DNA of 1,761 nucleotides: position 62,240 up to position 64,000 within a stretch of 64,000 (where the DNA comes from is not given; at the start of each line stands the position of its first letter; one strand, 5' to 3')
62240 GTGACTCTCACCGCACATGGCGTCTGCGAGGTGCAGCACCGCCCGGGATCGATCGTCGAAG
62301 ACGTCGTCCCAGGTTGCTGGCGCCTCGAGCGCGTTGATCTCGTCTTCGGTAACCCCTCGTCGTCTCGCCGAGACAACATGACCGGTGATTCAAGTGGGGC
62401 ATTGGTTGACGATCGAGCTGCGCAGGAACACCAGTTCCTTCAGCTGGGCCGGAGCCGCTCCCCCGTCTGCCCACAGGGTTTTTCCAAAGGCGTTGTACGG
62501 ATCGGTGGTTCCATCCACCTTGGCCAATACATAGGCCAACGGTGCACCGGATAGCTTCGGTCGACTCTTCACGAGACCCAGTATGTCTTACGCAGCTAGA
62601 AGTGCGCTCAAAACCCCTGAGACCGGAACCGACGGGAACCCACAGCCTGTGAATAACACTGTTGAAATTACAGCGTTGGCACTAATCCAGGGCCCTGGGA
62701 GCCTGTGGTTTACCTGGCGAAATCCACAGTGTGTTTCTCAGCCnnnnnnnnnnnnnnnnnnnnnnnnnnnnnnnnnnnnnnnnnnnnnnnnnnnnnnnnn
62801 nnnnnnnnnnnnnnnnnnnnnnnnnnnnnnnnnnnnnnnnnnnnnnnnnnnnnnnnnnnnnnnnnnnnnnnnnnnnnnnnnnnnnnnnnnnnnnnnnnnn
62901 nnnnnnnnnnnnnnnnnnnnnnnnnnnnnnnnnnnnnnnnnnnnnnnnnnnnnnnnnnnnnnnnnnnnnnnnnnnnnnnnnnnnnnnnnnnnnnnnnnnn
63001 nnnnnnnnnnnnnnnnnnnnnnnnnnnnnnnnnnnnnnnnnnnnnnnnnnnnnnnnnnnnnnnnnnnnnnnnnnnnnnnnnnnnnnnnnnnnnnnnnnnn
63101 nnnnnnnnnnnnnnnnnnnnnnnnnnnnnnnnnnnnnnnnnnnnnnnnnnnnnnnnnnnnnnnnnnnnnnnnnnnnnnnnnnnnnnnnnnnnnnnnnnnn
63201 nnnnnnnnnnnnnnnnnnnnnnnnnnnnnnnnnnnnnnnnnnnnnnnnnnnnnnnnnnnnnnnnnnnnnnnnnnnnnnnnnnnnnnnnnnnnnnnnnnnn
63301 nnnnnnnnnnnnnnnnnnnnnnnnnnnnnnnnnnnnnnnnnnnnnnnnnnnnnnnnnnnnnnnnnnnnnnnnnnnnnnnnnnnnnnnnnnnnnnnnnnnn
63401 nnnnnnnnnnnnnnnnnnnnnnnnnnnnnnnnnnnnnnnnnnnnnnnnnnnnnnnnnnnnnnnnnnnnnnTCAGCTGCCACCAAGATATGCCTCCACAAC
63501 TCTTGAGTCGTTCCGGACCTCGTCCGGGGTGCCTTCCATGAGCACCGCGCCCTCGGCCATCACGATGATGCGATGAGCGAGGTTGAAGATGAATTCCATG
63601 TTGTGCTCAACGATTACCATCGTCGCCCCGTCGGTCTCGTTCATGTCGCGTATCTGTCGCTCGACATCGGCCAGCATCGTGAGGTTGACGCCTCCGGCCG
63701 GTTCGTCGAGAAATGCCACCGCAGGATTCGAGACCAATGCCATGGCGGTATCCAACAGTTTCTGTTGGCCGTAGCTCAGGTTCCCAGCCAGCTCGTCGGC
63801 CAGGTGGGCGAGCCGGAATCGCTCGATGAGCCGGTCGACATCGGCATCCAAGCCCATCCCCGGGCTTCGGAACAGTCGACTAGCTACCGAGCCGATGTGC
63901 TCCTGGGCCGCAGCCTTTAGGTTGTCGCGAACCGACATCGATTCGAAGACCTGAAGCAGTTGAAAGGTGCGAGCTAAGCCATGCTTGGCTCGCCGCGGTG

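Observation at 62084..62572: In-frame TGA replaces the second Cys of the CxxC redox motif in an AhpD/CMD-family gene, with a hairpin just downstream: candidate selenoprotein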

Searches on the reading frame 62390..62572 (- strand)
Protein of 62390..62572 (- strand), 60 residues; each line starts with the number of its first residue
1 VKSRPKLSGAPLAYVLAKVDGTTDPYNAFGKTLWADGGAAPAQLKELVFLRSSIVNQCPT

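Call 45: find_encoding_contigs(protein=window:62390-62572:-, flank=10000, max_places=4)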
Protein window:62390-62572:- (60 aa): no gene with exactly this product is on record in the collection.

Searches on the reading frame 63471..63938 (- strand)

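Call 49: search_protein_families(library=pfam, proteins=[window:63471-63938:-], max_evalue=0.001)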
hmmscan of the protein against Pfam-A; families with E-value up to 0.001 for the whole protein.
window:63471-63938:- (155 aa): 2 families
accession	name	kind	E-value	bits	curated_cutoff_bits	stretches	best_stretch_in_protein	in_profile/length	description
PF12399.14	BCA_ABC_TP_C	-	1.2e-10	41.2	25.5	1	132-154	2-24/27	Branched-chain amino acid ATP-binding cassette transporter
PF00005.33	ABC_tran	-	3.2e-08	34.7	25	1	14-81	79-136/137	ABC transporter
